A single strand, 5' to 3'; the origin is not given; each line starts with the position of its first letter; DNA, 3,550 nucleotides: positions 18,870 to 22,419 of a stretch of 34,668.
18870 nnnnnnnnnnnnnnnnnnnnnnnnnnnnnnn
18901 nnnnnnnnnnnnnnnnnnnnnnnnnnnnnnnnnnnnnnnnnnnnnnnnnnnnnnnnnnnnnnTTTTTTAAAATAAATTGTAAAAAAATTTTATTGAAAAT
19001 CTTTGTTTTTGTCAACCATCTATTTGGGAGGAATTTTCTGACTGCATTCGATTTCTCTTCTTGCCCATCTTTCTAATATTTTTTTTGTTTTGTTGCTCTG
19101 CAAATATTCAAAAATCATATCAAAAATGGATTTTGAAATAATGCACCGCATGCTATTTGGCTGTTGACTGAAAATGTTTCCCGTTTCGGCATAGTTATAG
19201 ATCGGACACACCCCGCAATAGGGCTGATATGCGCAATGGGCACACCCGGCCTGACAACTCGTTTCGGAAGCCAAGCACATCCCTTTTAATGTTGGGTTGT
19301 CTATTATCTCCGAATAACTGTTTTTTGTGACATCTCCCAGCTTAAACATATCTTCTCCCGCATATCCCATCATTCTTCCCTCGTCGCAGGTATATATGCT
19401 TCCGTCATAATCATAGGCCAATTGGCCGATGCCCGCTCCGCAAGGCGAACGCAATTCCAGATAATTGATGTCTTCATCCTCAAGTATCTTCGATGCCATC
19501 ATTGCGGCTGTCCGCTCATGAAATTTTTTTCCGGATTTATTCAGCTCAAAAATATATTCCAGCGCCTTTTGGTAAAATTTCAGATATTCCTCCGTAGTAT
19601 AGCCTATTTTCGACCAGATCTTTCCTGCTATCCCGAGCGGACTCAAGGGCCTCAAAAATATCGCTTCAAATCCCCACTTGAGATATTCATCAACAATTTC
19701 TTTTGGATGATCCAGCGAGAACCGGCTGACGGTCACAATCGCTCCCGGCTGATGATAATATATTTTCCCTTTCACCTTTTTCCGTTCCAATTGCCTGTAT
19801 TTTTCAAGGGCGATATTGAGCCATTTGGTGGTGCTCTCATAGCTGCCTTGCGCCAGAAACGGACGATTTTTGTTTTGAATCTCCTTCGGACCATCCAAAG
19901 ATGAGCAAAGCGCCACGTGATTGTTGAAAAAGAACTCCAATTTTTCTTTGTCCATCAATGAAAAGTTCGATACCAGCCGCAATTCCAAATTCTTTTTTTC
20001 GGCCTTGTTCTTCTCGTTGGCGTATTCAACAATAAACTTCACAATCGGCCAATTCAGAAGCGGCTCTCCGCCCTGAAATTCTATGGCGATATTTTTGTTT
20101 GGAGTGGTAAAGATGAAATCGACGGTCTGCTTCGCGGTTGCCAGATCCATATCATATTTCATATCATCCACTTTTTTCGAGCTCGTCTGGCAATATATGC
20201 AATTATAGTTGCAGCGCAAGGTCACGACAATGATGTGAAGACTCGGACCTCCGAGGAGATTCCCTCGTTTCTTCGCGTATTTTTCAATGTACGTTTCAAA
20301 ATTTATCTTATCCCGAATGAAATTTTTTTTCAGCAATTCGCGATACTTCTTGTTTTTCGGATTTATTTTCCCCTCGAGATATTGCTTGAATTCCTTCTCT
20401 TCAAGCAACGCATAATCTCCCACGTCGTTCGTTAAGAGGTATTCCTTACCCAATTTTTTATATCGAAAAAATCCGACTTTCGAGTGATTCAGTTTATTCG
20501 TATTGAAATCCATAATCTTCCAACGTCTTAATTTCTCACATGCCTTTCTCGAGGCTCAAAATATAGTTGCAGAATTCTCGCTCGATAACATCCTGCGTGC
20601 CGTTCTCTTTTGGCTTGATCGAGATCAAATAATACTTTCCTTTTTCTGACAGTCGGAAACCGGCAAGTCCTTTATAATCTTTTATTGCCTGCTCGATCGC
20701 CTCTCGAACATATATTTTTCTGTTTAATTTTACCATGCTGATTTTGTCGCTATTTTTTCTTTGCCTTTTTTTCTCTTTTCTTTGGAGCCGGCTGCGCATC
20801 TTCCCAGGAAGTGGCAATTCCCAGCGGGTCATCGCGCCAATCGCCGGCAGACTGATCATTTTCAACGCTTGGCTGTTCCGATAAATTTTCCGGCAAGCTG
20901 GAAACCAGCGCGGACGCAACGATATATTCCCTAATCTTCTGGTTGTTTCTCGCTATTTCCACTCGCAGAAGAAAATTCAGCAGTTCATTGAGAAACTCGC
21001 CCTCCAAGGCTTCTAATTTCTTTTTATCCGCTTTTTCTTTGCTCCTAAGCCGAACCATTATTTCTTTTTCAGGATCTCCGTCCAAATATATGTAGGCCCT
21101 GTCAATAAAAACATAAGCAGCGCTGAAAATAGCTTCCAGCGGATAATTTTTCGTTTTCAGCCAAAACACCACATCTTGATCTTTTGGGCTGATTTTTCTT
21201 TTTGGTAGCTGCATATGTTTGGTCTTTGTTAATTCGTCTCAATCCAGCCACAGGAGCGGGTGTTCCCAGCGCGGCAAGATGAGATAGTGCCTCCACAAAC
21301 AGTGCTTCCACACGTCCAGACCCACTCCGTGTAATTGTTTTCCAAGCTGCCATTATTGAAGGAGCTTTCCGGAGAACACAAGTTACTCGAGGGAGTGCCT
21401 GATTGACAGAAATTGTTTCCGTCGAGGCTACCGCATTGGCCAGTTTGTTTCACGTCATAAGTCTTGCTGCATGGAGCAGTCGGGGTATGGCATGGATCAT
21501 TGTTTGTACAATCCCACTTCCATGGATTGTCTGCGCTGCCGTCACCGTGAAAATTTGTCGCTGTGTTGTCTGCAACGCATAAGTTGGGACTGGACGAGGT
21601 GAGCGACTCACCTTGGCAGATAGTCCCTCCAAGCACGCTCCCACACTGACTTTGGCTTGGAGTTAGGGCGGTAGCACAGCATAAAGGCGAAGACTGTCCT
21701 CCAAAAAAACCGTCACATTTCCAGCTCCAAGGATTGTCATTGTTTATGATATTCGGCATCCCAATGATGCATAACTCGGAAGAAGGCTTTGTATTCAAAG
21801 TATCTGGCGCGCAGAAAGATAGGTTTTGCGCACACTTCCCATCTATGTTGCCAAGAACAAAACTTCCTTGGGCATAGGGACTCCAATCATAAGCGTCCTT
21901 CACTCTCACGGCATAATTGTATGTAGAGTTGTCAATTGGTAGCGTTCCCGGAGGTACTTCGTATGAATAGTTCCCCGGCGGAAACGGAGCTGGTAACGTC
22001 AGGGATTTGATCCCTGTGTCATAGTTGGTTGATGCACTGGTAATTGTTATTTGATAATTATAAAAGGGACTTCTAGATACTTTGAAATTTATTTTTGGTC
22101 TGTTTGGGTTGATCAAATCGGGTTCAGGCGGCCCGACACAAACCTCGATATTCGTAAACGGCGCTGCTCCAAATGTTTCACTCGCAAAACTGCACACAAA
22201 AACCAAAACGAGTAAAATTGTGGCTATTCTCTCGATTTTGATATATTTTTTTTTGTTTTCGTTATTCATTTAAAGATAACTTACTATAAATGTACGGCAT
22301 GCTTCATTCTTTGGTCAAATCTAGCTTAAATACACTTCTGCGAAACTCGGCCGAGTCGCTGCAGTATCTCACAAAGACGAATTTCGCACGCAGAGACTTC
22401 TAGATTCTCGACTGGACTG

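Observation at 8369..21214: Expanded His-Xaa-Ser (Hxs)-type peptide-maturation operon with nine radical SAM genes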

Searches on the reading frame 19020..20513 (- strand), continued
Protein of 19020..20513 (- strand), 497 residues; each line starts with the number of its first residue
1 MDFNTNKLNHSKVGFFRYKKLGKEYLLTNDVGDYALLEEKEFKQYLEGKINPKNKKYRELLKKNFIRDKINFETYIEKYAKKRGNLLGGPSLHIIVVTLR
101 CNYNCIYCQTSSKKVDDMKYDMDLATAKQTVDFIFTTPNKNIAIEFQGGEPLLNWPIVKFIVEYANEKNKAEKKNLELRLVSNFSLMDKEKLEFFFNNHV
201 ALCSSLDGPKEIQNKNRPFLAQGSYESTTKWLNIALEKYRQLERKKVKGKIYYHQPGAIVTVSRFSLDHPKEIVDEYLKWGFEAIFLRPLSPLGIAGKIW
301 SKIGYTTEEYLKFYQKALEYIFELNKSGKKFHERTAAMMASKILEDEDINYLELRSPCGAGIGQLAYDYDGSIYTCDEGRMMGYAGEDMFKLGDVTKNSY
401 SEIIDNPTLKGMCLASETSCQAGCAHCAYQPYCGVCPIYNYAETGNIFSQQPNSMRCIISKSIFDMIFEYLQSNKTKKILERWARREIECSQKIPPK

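Call 37: find_related_loci(query=A2, collection=genome_contigs, flank=10000)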
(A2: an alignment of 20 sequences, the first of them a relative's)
Query A2 (497 aa) in genome_contigs; peptide patterns used: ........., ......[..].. (x = any residue, [..] = any of these).
599 stretches matched a pattern (row limit reached: there are more); 565 encode a relative of the query (tblastn E <= 1e-3); the best 80 are kept; 80 distinct loci.
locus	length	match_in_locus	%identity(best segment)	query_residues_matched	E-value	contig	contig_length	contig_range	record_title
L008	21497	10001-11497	73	1-495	0e+0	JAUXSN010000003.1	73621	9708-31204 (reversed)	MAG: Candidatus Moraniibacteriota bacterium isolate C12_metabat.bin.94 C12_k141_370210, whole genome shotgun sequence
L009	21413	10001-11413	52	1-483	3e-173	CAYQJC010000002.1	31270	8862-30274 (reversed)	MAG TPA_asm: uncultured Candidatus Saccharibacteria bacterium isolate binchicken_co6_497 genome assembly, contig: NODE_1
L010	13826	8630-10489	55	7-489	6e-173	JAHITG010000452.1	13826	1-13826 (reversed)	MAG: Spirochaetes bacterium isolate MM_PC_MetaG.mb.203 MM_PC_MetaG.mb.203_k141_1715655, whole genome shotgun sequence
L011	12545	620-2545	54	7-485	3e-170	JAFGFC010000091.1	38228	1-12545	MAG: Spirochaetes bacterium isolate Zod_Metabat.1289 k87_3889893, whole genome shotgun sequence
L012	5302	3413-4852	51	4-486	1e-168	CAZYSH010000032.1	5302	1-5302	MAG TPA_asm: uncultured Candidatus Saccharibacteria bacterium isolate binchicken_co330_129 genome assembly, contig: NODE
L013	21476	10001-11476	49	1-493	1e-165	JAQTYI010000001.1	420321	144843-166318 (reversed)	MAG: Candidatus Portnoybacteria bacterium isolate STC_33 NODE_23_length_420321_cov_6.434135_Sandtown_C, whole genome sho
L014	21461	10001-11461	49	1-490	3e-164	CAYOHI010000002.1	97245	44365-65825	MAG TPA_asm: uncultured Candidatus Saccharibacteria bacterium isolate SRP200020_co1_324 genome assembly, contig: NODE_21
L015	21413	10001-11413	51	7-485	2e-164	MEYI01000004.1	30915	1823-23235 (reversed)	MAG: Candidatus Azambacteria bacterium RBG_16_47_10 RBG_16_scaffold_11913, whole genome shotgun sequence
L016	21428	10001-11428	52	2-484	4e-163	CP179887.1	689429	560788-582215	MAG: Candidatus Nealsonbacteria bacterium isolate CK12Hparc1 chromosome, complete genome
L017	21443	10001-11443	50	3-488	2e-162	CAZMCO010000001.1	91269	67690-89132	MAG TPA_asm: uncultured Candidatus Saccharibacteria bacterium isolate SRP068000_co1_601 genome assembly, contig: NODE_14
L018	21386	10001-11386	52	12-483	1e-161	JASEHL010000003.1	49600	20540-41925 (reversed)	MAG: Patescibacteria group bacterium isolate Yes70-22 NODE_3_length_49600_cov_11.744596, whole genome shotgun sequence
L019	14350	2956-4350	48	12-484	3e-161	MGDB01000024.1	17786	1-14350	MAG: Candidatus Schekmanbacteria bacterium GWA2_38_11 gwa2_scaffold_12749, whole genome shotgun sequence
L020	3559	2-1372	52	28-493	7e-168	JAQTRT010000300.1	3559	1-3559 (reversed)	MAG: bacterium isolate STB_17 NODE_98572_length_3559_cov_3.094406_Sandtown_B, whole genome shotgun sequence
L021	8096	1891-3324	52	7-494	1e-160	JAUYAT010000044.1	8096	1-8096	MAG: bacterium isolate C19_concoct.bin.47 C19_k141_50788, whole genome shotgun sequence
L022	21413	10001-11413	51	10-485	2e-160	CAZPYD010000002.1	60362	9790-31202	MAG TPA_asm: uncultured Candidatus Saccharibacteria bacterium isolate SRP077602_co6_10 genome assembly, contig: NODE_765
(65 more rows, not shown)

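Call 43: search_protein_families(library=padloc, proteins=[window:19020-20513:-], max_evalue=0.001)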
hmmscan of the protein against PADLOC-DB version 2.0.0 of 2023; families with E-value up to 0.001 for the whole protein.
window:19020-20513:- (497 aa): 2 families
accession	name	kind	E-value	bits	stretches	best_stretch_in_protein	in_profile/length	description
PDLC02903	pVip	-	5.5e-12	43.7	1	97-216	6-110/257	Viperins not associated with kinases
PDLC02904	pVip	-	6.5e-08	30.4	1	97-212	9-113/262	Viperins associated with kinases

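Call 53: search_protein_families(library=ncbifam, proteins=[L001:12626-12907:+, L003:10316-10636:+, L004:12364-12624:+], max_evalue=0.01)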
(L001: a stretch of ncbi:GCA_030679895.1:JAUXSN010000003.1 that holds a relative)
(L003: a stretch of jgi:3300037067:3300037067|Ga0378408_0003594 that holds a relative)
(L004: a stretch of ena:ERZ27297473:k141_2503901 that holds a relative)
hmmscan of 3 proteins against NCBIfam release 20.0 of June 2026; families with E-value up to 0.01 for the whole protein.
L001:12626-12907:+ (93 aa): 5 families
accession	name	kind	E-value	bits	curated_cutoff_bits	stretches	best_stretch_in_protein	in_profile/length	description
NF038313.3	HisXaaSer_A4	exception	4.9e-16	59.4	55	1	9-93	2-93/93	His-Xaa-Ser repeat protein HxsA4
NF038309.1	HisXaaSer_A3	equivalog_domain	7.3e-16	57.7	65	1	9-92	2-78/81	His-Xaa-Ser repeat protein HxsA3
NF038296.1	HisXaaSer_A2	equivalog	8.8e-07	29.9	48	1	21-80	36-94/96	His-Xaa-Ser repeat protein HxsA2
NF038329.2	gly_rich_SclB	equivalog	0.0044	16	325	1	67-88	168-189/442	LPXTG-anchored collagen-like adhesin Scl2/SclB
TIGR03979.1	His_Ser_Rich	equivalog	0.0046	16.9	121.65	1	53-80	47-74/190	His-Xaa-Ser repeat protein HxsA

L003:10316-10636:+ (106 aa): 6 families
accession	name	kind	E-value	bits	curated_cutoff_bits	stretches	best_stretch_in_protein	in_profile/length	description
NF038313.3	HisXaaSer_A4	exception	7e-29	100.5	55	1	5-106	1-93/93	His-Xaa-Ser repeat protein HxsA4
NF038309.1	HisXaaSer_A3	equivalog_domain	4.3e-10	39.3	65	1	6-92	2-77/81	His-Xaa-Ser repeat protein HxsA3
NF038330.1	adhesin_SclA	exception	4.1e-06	26.7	400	1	56-104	117-165/405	LPXTG-anchored collagen-like adhesin Scl1/SclA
NF038329.2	gly_rich_SclB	equivalog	1e-05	24.7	325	1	66-103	157-194/442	LPXTG-anchored collagen-like adhesin Scl2/SclB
NF046116.1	adhesin_Lcl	equivalog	3.2e-05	22.6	500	1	59-104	69-114/431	collagen-like adhesin Lcl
NF038296.1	HisXaaSer_A2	equivalog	0.0084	17.1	48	0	60-87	67-94/96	His-Xaa-Ser repeat protein HxsA2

L004:12364-12624:+ (86 aa): 2 families
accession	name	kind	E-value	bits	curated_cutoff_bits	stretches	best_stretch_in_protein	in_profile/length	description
NF038309.1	HisXaaSer_A3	equivalog_domain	1.2e-18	66.6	65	1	7-83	2-76/81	His-Xaa-Ser repeat protein HxsA3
NF038313.3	HisXaaSer_A4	exception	1.3e-10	42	55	1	6-86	1-93/93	His-Xaa-Ser repeat protein HxsA4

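Call 80: find_related_loci(query=A2, collection=viral_contigs, flank=8000)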
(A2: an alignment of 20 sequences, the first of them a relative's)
Query A2 (497 aa) in viral_contigs; peptide patterns used: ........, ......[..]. (x = any residue, [..] = any of these).
149 stretches matched a pattern; 93 encode a relative of the query (tblastn E <= 1e-3); the best 80 are kept; 75 distinct loci.
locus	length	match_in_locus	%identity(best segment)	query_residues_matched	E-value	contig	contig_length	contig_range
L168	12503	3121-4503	38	13-483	5e-104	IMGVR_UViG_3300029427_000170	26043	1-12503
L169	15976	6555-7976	35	8-487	1e-96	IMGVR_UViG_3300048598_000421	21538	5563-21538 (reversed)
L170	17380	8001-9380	37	16-483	3e-94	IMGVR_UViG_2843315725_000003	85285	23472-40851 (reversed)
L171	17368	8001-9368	36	24-486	1e-91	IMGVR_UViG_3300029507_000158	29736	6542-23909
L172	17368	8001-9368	36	24-486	1e-91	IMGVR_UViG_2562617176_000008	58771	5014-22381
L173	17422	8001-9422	33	24-496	1e-89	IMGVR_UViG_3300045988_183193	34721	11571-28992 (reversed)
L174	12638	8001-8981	25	86-434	1e-19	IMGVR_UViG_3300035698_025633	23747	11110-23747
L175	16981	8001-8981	25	86-434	1e-19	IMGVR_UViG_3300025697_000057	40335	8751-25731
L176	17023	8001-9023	24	95-470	1e-18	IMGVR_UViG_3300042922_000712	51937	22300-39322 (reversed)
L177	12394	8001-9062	23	71-442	6e-18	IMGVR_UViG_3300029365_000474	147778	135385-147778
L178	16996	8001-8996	25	90-434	1e-17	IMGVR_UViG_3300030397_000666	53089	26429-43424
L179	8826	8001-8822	26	81-374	1e-17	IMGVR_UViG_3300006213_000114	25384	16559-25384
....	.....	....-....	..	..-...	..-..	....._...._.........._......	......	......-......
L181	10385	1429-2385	25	94-434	2e-17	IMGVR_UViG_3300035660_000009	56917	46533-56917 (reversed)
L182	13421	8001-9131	22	97-497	1e-16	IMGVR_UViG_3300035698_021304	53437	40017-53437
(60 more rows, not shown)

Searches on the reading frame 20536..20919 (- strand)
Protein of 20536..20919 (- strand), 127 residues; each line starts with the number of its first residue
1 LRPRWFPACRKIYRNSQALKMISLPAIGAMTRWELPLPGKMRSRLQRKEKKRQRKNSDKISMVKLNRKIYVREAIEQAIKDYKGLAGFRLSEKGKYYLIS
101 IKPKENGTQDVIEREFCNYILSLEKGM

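Call 3: search_protein_families(library=ncbifam, proteins=[window:20536-20919:-], max_evalue=0.01)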
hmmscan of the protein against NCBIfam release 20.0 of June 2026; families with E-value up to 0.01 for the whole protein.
window:20536-20919:- (127 aa): 2 families
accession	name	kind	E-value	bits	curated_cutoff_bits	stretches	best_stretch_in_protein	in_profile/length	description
NF038315.1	HxsD_rel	equivalog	7.1e-19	67.8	41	1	63-124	1-61/62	HxsD-like protein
TIGR03976.1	chp_LLNDYxLRE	equivalog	0.00064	20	50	1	65-121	1-60/90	His-Xaa-Ser system protein HxsD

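Call 6: search_protein_families(library=pfam, proteins=[window:20536-20919:-], max_evalue=0.01)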
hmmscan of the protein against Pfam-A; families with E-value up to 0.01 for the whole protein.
window:20536-20919:- (127 aa): 0 families

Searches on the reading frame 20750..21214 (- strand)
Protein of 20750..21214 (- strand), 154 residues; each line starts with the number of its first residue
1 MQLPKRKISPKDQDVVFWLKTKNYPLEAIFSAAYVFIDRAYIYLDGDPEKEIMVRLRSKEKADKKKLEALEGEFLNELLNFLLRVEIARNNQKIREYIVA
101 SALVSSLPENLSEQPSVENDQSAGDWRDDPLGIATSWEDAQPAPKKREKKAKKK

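Call 3: search_protein_families(library=ncbifam, proteins=[window:20750-21214:-], max_evalue=0.01)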
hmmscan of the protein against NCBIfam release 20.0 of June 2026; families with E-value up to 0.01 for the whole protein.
window:20750-21214:- (154 aa): 1 family
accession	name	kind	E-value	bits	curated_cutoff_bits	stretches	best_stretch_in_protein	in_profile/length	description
TIGR03976.1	chp_LLNDYxLRE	equivalog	7.6e-18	64.7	50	1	20-106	2-87/90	His-Xaa-Ser system protein HxsD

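Call 6: search_protein_families(library=pfam, proteins=[window:20750-21214:-], max_evalue=0.01)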
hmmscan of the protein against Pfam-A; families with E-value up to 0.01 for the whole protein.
window:20750-21214:- (154 aa): 0 families

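Call 43: search_protein_families(library=padloc, proteins=[window:20750-21214:-], max_evalue=0.001)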
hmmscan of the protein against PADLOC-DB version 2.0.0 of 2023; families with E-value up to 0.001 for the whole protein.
window:20750-21214:- (154 aa): 0 families

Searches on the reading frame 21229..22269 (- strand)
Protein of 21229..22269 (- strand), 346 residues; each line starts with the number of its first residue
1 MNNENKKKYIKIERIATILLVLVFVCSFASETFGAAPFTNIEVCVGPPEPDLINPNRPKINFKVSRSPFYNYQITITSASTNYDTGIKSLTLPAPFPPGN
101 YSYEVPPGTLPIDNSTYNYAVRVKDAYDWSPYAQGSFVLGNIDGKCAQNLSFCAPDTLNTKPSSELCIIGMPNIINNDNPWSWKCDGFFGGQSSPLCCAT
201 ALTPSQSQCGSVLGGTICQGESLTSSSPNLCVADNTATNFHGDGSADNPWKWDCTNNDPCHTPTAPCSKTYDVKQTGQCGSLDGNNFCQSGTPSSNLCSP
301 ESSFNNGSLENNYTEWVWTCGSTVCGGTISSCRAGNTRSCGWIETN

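Call 26: search_protein_families(library=pfam, proteins=[window:21229-22269:-], max_evalue=0.001)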
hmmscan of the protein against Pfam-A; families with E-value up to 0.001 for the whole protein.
window:21229-22269:- (346 aa): 0 families

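Call 85: search_protein_families(library=ncbifam, proteins=[window:21229-22269:-], max_evalue=0.01)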
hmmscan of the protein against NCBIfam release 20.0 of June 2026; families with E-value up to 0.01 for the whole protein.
window:21229-22269:- (346 aa): 0 families
